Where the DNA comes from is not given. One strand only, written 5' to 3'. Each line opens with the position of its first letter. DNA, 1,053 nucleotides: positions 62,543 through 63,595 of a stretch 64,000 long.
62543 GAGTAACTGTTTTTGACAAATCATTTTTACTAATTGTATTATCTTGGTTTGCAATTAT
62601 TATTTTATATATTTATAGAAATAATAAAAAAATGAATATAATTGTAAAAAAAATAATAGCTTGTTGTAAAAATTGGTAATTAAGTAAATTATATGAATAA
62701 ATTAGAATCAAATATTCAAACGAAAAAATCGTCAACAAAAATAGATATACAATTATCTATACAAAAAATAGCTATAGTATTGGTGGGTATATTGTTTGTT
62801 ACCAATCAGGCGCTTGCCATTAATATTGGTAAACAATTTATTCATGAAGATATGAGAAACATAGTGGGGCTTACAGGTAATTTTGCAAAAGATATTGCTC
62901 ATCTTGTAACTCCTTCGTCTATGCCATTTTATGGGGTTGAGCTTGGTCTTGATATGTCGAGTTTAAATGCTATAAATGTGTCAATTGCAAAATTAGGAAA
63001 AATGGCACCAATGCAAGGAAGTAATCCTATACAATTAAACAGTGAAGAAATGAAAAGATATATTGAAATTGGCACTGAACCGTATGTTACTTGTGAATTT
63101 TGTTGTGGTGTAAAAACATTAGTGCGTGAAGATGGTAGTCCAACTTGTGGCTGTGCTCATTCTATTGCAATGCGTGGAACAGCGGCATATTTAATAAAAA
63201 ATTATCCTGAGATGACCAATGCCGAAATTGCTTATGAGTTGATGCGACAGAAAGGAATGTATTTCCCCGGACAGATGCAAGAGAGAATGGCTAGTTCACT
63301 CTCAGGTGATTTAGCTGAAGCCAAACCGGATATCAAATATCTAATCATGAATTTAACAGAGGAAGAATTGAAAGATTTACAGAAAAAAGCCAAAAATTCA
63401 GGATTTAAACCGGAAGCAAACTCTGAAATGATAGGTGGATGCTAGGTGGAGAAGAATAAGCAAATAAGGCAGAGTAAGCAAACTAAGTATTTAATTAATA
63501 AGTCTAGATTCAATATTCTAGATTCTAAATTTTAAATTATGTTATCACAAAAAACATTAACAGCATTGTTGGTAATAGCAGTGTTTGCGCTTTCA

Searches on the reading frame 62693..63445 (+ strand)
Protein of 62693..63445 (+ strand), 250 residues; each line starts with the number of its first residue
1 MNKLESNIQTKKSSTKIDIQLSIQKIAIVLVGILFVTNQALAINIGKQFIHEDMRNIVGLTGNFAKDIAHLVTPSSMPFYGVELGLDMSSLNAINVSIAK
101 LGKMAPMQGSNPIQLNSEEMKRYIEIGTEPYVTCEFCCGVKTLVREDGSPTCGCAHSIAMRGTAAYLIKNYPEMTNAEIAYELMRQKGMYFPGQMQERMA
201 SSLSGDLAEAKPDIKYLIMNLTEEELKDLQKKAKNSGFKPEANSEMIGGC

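Call 54: find_encoding_contigs(protein=window:62693-63445:+, flank=10000, max_places=2)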
Protein window:62693-63445:+ (250 aa): 23 contigs read that carry it; 2 places shown.
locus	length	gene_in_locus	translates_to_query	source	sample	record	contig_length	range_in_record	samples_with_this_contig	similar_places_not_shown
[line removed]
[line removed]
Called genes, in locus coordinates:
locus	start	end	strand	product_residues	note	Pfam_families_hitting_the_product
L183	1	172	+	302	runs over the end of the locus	PF18075:FtsX_ECD, PF02687:FtsX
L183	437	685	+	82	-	PF13376:OmdA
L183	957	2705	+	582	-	PF25973:BSH_CzcB (faint), PF25967:RND-MFP_C (weak)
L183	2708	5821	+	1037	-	PF00873:ACR_tran, PF02355:SecD_SecF_C (faint), PF03176:MMPL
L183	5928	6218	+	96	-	-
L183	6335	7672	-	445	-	PF00403:HMA (weak), PF13386:DsbD_2, PF13473:Cupredoxin_1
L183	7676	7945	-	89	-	PF02583:Trns_repr_metal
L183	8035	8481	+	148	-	-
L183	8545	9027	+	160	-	PF04214:DUF411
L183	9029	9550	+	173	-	-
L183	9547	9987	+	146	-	-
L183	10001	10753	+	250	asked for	-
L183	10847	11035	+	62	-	-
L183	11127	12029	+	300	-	-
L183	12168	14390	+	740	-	PF00403:HMA, PF00122:E1-E2_ATPase, PF00702:Hydrolase, PF08282:Hydrolase_3 (faint)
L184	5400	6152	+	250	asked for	-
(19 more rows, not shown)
